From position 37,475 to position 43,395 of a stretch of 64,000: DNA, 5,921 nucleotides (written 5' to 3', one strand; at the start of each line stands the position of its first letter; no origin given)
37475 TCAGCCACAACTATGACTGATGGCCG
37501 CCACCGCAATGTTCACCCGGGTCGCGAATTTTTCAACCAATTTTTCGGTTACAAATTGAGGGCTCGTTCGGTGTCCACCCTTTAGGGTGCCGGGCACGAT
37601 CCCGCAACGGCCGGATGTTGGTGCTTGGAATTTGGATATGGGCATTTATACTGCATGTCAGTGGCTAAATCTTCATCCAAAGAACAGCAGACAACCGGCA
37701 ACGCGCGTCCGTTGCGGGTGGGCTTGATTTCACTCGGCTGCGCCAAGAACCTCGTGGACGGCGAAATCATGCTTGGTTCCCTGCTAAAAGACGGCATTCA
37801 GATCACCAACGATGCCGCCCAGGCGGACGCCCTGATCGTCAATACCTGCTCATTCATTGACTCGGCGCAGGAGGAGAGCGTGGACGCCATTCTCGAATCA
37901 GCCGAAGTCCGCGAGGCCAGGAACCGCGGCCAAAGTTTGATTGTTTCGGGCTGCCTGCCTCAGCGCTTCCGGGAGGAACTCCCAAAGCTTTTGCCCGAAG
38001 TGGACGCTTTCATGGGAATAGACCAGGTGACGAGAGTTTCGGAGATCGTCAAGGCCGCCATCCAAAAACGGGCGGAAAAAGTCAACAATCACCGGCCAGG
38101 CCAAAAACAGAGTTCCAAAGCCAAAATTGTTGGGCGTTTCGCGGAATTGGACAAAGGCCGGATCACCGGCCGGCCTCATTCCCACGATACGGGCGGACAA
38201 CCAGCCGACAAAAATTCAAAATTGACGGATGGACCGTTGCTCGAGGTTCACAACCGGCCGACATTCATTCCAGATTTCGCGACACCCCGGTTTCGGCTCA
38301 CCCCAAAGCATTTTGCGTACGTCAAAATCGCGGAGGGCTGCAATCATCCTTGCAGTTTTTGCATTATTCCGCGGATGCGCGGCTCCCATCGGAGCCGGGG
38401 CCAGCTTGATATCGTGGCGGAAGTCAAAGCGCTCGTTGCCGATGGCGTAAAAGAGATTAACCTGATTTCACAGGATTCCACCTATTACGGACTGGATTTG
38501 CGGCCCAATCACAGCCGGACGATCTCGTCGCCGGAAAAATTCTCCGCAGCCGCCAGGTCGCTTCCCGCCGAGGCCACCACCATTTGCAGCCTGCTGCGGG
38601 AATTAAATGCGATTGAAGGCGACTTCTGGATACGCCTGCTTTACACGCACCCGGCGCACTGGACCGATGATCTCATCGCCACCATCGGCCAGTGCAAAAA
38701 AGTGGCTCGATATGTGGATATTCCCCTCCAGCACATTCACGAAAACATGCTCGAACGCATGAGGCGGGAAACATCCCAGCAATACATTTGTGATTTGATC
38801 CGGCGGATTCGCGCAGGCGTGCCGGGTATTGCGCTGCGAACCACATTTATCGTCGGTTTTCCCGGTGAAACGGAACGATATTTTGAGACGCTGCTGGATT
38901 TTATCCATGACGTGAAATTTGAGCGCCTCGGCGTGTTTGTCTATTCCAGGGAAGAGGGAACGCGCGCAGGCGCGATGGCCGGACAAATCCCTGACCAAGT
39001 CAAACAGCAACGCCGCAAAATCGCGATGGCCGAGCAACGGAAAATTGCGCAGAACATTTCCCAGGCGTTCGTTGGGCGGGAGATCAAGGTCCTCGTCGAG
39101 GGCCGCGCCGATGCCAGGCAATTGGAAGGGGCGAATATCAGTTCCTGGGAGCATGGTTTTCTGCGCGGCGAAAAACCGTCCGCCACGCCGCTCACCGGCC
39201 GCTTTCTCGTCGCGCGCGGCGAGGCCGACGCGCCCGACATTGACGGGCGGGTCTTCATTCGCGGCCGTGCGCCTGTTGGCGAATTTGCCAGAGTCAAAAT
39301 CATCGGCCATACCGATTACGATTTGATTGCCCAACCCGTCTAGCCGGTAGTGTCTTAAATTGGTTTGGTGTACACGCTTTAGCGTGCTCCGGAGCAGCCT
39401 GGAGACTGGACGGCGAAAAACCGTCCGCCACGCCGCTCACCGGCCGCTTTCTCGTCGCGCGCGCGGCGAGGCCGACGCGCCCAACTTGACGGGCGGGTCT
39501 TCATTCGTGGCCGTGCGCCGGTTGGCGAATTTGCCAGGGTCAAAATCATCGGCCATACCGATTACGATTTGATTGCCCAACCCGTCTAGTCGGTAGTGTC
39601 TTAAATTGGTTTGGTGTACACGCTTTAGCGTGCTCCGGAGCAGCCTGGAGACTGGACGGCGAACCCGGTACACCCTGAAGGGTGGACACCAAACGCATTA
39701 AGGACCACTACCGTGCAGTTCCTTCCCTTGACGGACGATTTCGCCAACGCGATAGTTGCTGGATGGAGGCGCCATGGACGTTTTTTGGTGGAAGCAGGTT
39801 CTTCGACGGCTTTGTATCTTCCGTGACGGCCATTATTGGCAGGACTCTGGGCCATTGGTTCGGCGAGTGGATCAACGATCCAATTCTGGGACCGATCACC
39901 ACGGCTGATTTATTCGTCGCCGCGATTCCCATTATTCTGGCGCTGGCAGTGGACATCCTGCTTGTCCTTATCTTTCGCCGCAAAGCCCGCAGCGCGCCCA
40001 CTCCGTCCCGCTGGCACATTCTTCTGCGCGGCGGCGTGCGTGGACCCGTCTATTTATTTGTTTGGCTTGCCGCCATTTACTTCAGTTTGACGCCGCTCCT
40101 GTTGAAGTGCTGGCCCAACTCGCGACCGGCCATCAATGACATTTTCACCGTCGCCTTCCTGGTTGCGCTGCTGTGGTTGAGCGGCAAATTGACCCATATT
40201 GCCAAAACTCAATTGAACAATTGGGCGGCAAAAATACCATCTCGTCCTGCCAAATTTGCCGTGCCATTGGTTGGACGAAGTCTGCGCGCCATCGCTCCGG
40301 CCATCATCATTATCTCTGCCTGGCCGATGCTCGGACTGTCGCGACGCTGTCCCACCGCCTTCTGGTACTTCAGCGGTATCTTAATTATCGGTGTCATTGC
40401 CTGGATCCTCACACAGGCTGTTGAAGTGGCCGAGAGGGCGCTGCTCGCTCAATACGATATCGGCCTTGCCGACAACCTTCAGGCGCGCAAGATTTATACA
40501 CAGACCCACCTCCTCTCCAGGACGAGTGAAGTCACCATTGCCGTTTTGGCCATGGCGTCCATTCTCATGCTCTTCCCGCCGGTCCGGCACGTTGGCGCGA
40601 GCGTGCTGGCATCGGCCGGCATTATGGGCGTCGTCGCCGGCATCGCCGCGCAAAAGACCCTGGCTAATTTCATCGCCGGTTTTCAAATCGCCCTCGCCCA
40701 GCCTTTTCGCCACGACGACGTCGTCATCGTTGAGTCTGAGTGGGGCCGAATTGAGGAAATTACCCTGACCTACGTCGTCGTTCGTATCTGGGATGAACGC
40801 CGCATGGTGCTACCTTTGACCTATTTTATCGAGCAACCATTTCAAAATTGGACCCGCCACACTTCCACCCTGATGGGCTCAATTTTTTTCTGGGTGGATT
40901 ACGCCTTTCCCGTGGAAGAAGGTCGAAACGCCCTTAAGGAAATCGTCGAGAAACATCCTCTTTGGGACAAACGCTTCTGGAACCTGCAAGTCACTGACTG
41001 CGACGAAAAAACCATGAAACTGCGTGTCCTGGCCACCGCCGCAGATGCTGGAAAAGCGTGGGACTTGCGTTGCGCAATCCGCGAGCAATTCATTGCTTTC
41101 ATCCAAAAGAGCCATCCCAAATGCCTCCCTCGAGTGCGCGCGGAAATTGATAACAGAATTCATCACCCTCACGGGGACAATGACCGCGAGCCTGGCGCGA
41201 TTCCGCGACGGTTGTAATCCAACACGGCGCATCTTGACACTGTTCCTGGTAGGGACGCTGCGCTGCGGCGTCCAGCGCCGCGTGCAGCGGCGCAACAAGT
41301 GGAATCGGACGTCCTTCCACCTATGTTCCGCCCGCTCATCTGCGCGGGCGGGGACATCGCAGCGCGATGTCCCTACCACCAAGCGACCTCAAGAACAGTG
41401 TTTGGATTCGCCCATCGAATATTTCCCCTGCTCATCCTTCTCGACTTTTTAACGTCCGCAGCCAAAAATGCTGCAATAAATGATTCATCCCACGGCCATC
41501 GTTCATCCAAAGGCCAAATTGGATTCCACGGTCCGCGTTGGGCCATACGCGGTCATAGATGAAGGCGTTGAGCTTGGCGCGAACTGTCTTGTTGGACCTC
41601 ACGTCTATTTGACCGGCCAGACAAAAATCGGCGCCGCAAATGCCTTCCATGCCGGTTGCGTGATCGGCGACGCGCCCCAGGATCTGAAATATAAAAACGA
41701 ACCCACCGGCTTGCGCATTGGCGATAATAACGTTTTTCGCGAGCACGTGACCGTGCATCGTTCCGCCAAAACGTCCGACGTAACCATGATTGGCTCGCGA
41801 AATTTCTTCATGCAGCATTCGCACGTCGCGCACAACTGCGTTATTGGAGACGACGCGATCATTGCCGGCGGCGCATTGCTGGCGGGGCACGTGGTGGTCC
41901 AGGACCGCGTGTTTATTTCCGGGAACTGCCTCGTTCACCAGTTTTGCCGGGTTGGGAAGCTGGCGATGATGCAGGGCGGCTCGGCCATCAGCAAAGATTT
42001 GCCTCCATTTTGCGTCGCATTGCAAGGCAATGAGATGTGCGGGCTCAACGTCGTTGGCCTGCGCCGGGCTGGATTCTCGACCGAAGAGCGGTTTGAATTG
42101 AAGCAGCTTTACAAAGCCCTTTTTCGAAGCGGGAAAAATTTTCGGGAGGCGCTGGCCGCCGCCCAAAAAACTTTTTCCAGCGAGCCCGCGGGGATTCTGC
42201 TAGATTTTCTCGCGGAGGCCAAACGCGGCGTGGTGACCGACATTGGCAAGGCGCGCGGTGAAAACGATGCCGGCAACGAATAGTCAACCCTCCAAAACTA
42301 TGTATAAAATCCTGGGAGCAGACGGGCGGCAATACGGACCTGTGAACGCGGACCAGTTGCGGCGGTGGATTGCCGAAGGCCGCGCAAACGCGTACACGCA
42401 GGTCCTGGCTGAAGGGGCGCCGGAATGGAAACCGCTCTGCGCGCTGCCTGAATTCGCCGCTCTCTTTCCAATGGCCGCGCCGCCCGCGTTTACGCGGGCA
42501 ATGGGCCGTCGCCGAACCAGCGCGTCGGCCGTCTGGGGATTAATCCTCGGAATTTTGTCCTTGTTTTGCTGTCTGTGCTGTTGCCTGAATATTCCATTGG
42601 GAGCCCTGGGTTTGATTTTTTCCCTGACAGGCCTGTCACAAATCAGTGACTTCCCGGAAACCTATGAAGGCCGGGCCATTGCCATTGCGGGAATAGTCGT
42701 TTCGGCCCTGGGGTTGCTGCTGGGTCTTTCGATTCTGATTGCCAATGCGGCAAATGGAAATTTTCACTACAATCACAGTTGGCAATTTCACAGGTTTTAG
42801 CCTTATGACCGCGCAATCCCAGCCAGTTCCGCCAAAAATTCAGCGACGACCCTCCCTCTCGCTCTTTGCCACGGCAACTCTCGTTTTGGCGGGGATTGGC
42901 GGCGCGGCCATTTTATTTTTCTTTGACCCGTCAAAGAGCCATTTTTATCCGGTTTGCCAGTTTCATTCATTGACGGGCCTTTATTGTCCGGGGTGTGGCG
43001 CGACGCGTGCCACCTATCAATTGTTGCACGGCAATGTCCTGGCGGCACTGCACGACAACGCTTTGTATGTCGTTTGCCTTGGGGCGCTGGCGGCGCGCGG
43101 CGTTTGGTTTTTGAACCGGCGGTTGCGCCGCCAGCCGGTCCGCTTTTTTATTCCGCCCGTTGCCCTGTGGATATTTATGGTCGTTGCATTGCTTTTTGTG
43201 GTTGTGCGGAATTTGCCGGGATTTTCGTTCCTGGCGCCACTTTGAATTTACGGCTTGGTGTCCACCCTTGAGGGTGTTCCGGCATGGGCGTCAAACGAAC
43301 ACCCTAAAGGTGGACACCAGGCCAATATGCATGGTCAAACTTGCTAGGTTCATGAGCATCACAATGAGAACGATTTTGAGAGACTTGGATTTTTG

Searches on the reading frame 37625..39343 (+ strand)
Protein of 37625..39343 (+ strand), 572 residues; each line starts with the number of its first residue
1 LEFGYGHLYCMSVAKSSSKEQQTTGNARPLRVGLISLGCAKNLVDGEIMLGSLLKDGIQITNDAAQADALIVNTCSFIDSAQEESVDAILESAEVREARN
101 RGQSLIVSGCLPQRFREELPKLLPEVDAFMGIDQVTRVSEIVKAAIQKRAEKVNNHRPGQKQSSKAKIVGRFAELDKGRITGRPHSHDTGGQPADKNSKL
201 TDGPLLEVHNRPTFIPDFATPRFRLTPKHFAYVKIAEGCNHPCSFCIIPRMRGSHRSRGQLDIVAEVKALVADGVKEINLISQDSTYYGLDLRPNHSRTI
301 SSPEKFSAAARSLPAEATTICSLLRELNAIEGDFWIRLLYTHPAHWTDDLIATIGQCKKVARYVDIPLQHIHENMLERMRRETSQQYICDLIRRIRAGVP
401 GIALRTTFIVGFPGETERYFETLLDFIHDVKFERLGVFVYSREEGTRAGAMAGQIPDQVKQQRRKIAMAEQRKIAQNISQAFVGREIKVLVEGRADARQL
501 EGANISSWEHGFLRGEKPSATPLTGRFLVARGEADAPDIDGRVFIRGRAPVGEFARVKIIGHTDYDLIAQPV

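Call 50: search_protein_families(library=pfam, proteins=[window:37625-39343:+], max_evalue=0.0001)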
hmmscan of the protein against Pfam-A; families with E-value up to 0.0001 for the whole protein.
window:37625-39343:+ (572 aa): 3 families
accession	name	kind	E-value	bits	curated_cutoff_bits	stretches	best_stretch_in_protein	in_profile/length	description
PF00919.26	UPF0004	-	5.3e-24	84.5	27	1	32-131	2-98/98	Uncharacterized protein family UPF0004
PF04055.27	Radical_SAM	-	7e-20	72.3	29.5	1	234-427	2-166/166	Radical SAM superfamily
PF18693.7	TRAM_2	-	2.6e-13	50.4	27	1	526-572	15-63/63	TRAM domain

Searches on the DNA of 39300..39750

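Call 47: search_rna_families(source=window, start=39300, end=39750, threshold=evalue, max_evalue=10)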
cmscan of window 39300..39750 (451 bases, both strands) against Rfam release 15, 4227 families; matches with E-value up to 10: 4.
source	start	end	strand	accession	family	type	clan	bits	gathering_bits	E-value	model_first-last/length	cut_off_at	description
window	39413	39504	-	RF02010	mir-3180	Gene; miRNA;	-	19.8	99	1.2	1-92/92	no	mir-3180 microRNA precursor family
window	39455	39506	+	RF02866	ncS16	Gene; sRNA;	-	14.4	48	3.4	1-83/83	no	Burkholderia sRNA 16 (Bc_KC_sr1)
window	39357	39389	-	RF02985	ftsZ-DE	Gene; sRNA;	-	12.9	72.2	7.6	1-69/69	no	ftsZ-DE RNA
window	39479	39556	-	RF01121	sR38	Gene; snRNA; snoRNA; CD-box;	-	11.9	50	2.7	1-59/59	no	Small nucleolar RNA sR38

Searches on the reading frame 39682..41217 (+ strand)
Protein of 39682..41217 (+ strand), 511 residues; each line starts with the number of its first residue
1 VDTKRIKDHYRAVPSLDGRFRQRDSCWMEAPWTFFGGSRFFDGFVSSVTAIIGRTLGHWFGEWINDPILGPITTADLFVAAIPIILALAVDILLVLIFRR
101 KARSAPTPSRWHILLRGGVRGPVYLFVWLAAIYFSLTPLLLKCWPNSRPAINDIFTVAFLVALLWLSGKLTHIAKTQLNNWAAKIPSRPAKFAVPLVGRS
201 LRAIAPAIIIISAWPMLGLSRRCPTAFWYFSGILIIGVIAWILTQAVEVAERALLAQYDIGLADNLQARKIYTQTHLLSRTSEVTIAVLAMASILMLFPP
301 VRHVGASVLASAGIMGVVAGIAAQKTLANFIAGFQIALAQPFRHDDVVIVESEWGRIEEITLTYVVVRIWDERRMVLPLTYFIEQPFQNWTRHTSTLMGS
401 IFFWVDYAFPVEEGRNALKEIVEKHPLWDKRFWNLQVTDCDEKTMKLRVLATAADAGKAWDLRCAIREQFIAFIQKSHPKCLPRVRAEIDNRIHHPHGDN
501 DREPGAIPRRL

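Call 50: search_protein_families(library=pfam, proteins=[window:39682-41217:+], max_evalue=0.0001)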
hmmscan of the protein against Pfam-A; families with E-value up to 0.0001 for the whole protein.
window:39682-41217:+ (511 aa): 1 family
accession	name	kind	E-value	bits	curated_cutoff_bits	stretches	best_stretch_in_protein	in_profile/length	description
PF00924.24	MS_channel_2nd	-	1.7e-12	47.7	20.2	1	326-392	2-68/68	Mechanosensitive ion channel, beta-domain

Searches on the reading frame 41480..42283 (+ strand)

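Call 50: search_protein_families(library=pfam, proteins=[window:41480-42283:+], max_evalue=0.0001)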
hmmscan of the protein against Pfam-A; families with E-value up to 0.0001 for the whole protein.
window:41480-42283:+ (267 aa): 3 families
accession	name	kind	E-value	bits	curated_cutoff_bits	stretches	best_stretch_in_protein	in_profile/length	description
PF00132.30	Hexapep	-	2.6e-24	84.3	27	3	102-136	2-36/36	Bacterial transferase hexapeptide (six repeats)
PF13720.11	Acetyltransf_11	-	8.9e-20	71.3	24.5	1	173-252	1-82/82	Udp N-acetylglucosamine O-acyltransferase; Domain 2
PF25084.1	LbH_EIF2B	-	2e-09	37.9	54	1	88-172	8-95/105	EIF2B subunit epsilon LbH domain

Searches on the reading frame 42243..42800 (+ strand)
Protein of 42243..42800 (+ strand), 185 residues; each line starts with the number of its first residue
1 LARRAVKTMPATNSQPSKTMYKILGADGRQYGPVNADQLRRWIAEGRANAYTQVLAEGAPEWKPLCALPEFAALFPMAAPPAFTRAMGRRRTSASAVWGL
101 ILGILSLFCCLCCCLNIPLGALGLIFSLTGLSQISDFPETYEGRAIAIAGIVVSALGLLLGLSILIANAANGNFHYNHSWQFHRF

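Call 50: search_protein_families(library=pfam, proteins=[window:42243-42800:+], max_evalue=0.0001)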
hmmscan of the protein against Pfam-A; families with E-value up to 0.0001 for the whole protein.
window:42243-42800:+ (185 aa): 2 families
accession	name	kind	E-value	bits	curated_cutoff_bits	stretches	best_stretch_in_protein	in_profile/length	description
PF13828.11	DUF4190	-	5e-11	42.6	35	1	96-162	2-60/62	Domain of unknown function (DUF4190)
PF14237.11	GYF_2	-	1.3e-09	38.1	25.8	1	26-71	5-50/50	GYF domain 2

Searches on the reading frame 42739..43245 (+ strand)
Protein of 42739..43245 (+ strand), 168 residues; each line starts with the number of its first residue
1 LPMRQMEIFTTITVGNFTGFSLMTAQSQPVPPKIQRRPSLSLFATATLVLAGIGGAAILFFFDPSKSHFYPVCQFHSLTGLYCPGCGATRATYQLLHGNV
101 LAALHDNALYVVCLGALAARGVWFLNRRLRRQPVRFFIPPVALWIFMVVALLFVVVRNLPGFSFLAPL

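Call 50: search_protein_families(library=pfam, proteins=[window:42739-43245:+], max_evalue=0.0001)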
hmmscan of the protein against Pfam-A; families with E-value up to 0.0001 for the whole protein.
window:42739-43245:+ (168 aa): 1 family
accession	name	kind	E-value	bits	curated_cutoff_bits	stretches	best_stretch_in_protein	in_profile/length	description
PF10825.13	DUF2752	-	1e-16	61.2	27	1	73-119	1-47/49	Protein of unknown function (DUF2752)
